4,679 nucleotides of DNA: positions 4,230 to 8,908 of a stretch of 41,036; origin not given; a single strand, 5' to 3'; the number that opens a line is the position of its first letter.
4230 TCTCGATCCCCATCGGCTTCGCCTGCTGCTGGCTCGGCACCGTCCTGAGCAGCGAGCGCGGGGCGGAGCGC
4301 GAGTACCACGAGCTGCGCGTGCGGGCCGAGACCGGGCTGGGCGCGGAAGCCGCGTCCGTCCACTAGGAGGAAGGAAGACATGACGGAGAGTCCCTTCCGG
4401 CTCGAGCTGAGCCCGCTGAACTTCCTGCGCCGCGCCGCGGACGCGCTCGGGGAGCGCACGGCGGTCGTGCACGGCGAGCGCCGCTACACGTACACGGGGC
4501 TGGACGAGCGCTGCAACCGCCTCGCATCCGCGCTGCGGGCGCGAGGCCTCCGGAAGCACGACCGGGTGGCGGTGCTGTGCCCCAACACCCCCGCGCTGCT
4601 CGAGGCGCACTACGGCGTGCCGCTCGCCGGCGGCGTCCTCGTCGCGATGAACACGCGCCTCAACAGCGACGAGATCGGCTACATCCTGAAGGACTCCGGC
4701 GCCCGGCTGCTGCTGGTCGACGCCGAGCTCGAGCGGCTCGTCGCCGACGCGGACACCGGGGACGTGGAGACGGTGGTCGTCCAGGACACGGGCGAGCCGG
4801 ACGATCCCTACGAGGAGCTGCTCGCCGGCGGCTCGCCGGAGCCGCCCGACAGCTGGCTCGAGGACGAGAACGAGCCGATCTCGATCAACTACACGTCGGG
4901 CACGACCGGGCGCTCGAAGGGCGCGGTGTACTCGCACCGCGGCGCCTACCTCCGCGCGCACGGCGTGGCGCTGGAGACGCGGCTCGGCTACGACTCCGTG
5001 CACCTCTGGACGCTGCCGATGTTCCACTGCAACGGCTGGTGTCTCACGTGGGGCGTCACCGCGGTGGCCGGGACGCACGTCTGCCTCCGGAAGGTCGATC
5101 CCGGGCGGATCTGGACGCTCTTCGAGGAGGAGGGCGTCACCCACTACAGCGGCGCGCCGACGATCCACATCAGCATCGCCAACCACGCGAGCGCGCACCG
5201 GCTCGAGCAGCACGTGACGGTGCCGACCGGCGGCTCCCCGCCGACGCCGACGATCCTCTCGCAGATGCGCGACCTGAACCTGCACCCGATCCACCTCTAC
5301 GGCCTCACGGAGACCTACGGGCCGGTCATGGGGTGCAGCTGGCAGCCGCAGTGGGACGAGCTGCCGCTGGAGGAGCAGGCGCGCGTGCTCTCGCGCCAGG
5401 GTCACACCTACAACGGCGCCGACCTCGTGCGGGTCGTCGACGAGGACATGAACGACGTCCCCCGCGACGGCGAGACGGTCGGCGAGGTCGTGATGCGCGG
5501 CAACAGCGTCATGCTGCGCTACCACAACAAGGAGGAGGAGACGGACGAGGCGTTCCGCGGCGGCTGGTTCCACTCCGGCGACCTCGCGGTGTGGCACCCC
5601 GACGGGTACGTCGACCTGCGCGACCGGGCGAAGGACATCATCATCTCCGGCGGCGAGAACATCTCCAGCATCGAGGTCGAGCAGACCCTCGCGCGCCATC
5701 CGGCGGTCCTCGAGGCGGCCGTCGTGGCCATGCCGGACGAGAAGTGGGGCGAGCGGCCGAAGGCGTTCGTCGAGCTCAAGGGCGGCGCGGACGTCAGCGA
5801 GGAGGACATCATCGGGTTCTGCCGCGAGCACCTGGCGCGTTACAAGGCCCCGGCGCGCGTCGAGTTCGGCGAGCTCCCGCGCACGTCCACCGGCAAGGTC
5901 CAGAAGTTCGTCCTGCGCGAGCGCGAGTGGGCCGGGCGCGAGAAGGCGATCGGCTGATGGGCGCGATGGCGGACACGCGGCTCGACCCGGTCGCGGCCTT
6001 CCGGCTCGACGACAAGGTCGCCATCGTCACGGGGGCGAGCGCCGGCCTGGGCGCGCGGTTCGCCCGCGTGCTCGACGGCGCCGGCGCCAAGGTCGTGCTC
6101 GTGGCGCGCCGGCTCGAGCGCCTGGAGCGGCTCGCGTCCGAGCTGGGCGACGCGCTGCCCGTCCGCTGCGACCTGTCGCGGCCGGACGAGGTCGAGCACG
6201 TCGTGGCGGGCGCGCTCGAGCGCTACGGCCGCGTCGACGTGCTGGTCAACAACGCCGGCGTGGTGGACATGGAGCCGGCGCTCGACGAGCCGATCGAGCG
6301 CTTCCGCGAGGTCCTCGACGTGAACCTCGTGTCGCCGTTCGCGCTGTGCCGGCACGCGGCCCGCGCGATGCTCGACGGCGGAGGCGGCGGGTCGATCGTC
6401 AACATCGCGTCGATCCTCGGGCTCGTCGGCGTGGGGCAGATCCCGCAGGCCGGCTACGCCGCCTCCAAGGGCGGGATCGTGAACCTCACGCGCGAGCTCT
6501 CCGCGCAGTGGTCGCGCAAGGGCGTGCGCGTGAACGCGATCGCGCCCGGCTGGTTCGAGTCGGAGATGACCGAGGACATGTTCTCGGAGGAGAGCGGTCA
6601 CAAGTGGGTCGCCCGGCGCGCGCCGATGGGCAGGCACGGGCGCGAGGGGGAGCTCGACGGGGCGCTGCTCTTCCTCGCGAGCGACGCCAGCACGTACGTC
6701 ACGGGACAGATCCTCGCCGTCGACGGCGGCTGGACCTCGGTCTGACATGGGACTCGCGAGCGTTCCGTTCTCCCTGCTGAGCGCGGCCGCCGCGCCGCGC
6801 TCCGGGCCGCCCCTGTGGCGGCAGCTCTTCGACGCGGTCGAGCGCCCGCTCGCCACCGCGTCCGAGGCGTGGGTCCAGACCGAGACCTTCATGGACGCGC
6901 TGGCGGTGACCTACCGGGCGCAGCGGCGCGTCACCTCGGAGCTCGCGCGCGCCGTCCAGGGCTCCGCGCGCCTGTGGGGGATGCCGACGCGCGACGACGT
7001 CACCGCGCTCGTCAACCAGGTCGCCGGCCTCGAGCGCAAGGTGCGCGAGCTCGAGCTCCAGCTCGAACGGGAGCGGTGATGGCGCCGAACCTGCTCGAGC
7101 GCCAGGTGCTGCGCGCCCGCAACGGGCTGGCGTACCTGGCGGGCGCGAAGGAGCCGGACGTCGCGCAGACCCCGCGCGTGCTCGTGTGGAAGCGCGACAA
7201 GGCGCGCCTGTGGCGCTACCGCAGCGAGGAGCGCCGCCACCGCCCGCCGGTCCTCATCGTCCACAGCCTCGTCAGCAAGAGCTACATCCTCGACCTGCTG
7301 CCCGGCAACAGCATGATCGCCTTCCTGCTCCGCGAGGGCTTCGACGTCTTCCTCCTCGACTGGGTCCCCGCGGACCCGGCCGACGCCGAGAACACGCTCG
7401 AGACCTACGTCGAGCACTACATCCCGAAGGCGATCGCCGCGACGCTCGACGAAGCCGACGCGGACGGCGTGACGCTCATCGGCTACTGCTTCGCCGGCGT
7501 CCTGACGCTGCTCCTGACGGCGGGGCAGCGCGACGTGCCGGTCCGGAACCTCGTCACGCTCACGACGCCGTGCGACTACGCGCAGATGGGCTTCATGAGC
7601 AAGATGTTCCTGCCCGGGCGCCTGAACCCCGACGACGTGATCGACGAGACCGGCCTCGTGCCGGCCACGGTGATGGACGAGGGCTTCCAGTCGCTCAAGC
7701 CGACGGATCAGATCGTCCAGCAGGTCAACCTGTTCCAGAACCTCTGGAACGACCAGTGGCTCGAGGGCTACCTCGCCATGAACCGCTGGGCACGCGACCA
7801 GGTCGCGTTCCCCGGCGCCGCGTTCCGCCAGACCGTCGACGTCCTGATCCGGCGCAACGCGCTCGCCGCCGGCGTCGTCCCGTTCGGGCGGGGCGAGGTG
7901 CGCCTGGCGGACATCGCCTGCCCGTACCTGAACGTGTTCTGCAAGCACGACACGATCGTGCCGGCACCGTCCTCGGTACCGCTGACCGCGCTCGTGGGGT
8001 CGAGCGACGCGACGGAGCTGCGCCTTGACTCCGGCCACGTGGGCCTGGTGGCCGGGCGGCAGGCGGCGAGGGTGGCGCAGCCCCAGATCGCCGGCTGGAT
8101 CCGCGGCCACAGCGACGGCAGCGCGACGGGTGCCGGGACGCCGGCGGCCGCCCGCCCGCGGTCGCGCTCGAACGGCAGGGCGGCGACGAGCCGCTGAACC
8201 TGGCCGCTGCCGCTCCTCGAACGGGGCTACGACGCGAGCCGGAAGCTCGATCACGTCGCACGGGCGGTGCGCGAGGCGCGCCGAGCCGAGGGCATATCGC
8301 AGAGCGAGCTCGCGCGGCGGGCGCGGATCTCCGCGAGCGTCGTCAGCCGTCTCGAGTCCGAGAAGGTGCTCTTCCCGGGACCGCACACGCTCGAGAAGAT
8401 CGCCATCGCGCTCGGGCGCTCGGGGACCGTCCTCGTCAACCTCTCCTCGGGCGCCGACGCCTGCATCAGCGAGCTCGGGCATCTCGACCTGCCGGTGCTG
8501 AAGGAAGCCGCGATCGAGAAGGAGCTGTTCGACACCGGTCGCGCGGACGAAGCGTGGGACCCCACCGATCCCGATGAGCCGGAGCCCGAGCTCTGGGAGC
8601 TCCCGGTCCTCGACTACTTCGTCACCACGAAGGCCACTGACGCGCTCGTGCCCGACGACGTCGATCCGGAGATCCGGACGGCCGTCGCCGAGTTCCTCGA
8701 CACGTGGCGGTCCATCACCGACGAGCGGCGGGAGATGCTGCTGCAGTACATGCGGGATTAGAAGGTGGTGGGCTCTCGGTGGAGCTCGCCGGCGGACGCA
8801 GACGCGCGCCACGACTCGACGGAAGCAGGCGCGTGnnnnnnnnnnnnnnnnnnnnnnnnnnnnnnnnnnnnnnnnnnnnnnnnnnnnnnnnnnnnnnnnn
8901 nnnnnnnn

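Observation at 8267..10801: Uncharacterised three-gene module: XRE-HTH, small toxin-like protein and nuclease-like 500-aa protein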

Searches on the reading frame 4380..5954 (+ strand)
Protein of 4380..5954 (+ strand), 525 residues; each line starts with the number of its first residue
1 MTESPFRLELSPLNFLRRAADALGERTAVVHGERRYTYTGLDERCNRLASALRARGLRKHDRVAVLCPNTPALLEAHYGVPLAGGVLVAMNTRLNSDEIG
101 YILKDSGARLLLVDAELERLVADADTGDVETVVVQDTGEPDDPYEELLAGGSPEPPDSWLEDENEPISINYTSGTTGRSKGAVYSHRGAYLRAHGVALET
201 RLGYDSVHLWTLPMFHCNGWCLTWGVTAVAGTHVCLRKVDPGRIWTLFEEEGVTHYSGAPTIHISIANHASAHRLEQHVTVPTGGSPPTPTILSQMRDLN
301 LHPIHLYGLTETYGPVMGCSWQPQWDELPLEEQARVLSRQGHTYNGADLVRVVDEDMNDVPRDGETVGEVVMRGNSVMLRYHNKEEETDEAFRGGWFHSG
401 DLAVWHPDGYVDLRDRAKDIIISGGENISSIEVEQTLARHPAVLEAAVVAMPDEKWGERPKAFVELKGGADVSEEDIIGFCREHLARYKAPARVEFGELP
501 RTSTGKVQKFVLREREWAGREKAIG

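Call 73: search_protein_families(library=pfam, proteins=[window:4380-5954:+], max_evalue=0.00001)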
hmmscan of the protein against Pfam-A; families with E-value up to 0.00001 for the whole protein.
window:4380-5954:+ (525 aa): 2 families
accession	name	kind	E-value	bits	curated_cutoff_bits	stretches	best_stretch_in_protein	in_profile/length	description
PF00501.34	AMP-binding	-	4.5e-79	266.4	29.9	1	17-382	2-384/384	AMP-binding enzyme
PF13193.12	AMP-binding_C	-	2.4e-21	76.9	24.5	1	432-506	1-76/76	AMP-binding enzyme C-terminal domain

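Call 105: list_cluster_members(proteins=[window:4380-5954:+, window:10906-11448:+, window:17328-18194:+, window:18194-19264:+, window:19287-20324:+, window:33842-35119:+, window:39990-41018:+, window:2777-4363:+])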
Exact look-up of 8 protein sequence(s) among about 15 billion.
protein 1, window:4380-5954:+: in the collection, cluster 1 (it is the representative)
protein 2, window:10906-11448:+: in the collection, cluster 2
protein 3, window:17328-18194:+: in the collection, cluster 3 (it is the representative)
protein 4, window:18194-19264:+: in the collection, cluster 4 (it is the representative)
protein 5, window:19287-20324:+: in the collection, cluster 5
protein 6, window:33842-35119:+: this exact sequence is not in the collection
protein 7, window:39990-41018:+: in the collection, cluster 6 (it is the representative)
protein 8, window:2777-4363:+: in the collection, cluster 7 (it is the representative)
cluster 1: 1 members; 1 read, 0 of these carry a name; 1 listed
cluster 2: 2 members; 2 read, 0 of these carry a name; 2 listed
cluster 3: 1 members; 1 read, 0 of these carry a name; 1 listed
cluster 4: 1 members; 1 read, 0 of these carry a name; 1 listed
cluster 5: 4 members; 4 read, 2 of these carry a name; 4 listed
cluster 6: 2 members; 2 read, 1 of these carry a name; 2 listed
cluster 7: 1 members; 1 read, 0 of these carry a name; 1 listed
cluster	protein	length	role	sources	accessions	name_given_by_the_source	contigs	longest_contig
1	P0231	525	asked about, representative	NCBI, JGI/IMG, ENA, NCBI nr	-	-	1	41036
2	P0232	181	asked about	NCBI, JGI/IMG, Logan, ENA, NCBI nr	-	-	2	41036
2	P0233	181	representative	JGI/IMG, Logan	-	-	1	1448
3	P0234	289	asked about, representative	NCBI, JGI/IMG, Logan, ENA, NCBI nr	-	-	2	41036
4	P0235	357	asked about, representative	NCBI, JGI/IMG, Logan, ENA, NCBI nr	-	-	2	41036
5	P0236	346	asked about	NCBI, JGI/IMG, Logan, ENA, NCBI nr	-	-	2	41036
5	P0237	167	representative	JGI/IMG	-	L-gulonate 5-dehydrogenase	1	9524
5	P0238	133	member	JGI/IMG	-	L-gulonate 5-dehydrogenase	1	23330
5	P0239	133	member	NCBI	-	-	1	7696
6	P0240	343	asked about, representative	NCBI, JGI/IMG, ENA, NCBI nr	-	-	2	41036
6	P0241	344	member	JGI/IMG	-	glyoxalase family protein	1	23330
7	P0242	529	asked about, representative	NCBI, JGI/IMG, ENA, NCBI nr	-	-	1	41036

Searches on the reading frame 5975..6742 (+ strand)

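Call 73: search_protein_families(library=pfam, proteins=[window:5975-6742:+], max_evalue=0.00001)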
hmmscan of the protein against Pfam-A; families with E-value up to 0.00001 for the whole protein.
window:5975-6742:+ (256 aa): 3 families
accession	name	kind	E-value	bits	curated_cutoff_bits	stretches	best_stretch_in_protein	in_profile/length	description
PF13561.12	adh_short_C2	-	2.7e-61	207.6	27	1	20-254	1-236/236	Enoyl-(Acyl carrier protein) reductase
PF00106.31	adh_short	-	5.5e-55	186.3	26.6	1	14-205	1-193/195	short chain dehydrogenase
PF08659.16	KR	-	6.7e-09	36.4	22.6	1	17-189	4-173/180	KR domain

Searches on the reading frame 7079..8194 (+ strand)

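Call 73: search_protein_families(library=pfam, proteins=[window:7079-8194:+], max_evalue=0.00001)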
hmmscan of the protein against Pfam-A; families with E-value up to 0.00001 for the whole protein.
window:7079-8194:+ (372 aa): 2 families
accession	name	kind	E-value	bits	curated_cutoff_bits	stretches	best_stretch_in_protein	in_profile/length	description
PF00561.26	Abhydrolase_1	-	1.1e-08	35.5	25.8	1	56-321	1-239/245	alpha/beta hydrolase fold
PF07167.19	PhaC_N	-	3.3e-08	33.9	23.7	1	27-83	116-173/173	Poly-beta-hydroxybutyrate polymerase (PhaC) N-terminus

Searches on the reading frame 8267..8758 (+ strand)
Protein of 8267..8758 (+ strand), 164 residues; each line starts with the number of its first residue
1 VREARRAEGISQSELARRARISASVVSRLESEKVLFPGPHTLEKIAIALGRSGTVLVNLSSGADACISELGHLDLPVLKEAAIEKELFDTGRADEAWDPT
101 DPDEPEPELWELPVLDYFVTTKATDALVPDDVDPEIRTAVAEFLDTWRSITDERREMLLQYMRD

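Call 5: search_protein_families(library=pfam, proteins=[window:8267-8758:+], max_evalue=1)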
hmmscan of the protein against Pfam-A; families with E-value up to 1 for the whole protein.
window:8267-8758:+ (164 aa): 11 families
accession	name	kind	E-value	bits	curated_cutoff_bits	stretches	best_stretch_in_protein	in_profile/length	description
PF01381.28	HTH_3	-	1.1e-09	38.6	23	1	1-54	1-53/55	Helix-turn-helix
PF13560.12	HTH_31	-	4.3e-09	37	27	1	2-55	7-60/64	Helix-turn-helix domain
PF12844.13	HTH_19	-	2e-06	28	30.2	1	2-52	5-54/64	Helix-turn-helix domain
PF13443.12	HTH_26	-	1.6e-05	25.5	22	1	5-50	6-51/63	Cro/C1-type HTH DNA-binding domain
PF13413.12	HTH_25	-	4.6e-05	23.6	24.6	1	1-33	2-34/62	Helix-turn-helix domain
PF12802.13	MarR_2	-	0.0082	16.7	27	1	6-29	16-40/61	MarR family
PF01047.28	MarR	-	0.011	16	24.6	1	2-28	10-36/59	MarR family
PF13412.12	HTH_24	-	0.014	15.4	21.9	1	5-28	13-36/48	Winged helix-turn-helix DNA-binding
PF04545.22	Sigma70_r4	-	0.019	14.9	24.1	1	4-31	15-42/50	Sigma-70, region 4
PF13700.11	DUF4158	-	0.18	12.1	27.4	1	16-47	132-163/165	Domain of unknown function (DUF4158)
PF13936.12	HTH_38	-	0.18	12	27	1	4-28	15-39/44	Helix-turn-helix domain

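Call 6: search_protein_families(library=padloc, proteins=[window:8267-8758:+], max_evalue=1)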
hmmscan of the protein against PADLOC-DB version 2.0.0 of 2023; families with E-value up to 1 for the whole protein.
window:8267-8758:+ (164 aa): 11 families
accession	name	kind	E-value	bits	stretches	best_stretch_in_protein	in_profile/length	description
PDLC02926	HTH_VI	-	3.2e-08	31.7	1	1-60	6-64/92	-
PDLC04142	capH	-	5.4e-05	22.2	1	1-58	11-63/103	capH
PDLC03949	RmrA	-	0.00076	16.4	1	3-50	9-55/363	-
PDLC03952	RmrA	-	0.00078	16.4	1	1-50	27-75/395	-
PDLC03951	RmrA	-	0.0036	14.3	1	2-57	14-68/400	-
PDLC03947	RmrA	-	0.0071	13.2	1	1-46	16-60/383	-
PDLC03946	RmrA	-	0.0087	12.8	1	3-50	9-55/357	-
PDLC04133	mad1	-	0.012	13.9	1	10-38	6-34/60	mads_1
PDLC03956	RmrA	-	0.016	12.3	1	2-49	14-61/399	-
PDLC03955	RmrA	-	0.021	12.1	1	4-50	28-73/371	-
PDLC03944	RmrA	-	0.049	10.7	1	1-49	11-58/384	-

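Call 7: search_protein_families(library=ncbifam, proteins=[window:8267-8758:+], max_evalue=1)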
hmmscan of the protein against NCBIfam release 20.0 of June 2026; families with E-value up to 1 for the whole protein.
window:8267-8758:+ (164 aa): 8 families
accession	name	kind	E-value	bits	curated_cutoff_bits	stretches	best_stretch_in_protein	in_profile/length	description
TIGR00270.2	TIGR00270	equivalog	9.8e-05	22.2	110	1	2-45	81-123/159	multiprotein bridging factor aMBF1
NF041951.1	phage_RstR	subfamily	0.0001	22.5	80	1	2-58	8-63/108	RstR family transcriptional repressor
TIGR03070.1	couple_hipB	subfamily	0.00042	20.2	71.65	1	2-33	8-39/58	type II toxin-antitoxin system Y4mF family antitoxin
NF041493.1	MobT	equivalog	0.027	13.3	600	1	1-35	1-35/383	MobT family relaxase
NF007408.0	PRK09943.1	equivalog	0.028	14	211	1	3-46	14-56/185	HTH-type transcriptional regulator PuuR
NF007257.0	PRK09706.1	subfamily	0.029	14.2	101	1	2-55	11-63/135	transcriptional repressor DicA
NF046032.1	TransRegSlrRBacil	equivalog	0.095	12.8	250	1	3-49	8-54/149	HTH-type transcriptional regulator SlrR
NF010465.0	PRK13890.1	equivalog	0.14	12.3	96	1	9-57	18-65/121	conjugal transfer protein TrbA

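Call 62: list_cluster_members(proteins=[P0001, P0066, window:8267-8758:+])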
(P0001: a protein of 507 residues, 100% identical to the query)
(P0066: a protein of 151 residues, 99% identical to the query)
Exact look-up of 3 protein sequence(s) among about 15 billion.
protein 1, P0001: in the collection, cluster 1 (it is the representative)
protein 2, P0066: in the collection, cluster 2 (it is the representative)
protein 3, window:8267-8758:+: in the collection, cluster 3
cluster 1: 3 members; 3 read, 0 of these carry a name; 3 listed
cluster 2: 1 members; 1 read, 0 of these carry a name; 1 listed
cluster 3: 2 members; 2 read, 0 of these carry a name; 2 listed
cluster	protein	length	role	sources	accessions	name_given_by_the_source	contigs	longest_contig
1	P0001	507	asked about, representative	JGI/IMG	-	-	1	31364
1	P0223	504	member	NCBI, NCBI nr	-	-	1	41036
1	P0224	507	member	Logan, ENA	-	-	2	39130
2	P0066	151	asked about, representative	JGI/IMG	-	-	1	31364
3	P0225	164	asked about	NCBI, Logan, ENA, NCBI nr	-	-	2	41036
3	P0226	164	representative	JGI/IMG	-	-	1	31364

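Call 99: search_protein_families(library=phrogs, proteins=[window:8267-8758:+], max_evalue=0.01)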
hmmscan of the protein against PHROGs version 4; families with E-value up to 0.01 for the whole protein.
window:8267-8758:+ (164 aa): 10 families
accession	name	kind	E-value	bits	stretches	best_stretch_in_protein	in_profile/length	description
phrog_5823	-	transcription regulation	5.2e-10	40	1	1-85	11-94/404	transcriptional regulator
phrog_8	-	transcription regulation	2e-08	35.1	1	2-51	82-210/346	transcriptional regulator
phrog_3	-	transcription regulation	1.5e-07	32.5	1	2-51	94-139/430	transcriptional repressor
phrog_2328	-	transcription regulation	1.3e-05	26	1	2-52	21-70/128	transcriptional repressor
phrog_1373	-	transcription regulation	1.9e-05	25.7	1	1-33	68-100/166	transcriptional regulator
phrog_4583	-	transcription regulation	1.9e-05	25.6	1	2-63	16-76/81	transcriptional repressor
phrog_2439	-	transcription regulation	2.7e-05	24.2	1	2-55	13-65/367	transcriptional regulator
phrog_7241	-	transcription regulation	5.9e-05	24.1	1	5-51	70-115/122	transcriptional regulator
phrog_2104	-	unknown function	0.00029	22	1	2-49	45-91/103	-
phrog_4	-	transcription regulation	0.00072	19.6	1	2-105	142-250/400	transcriptional repressor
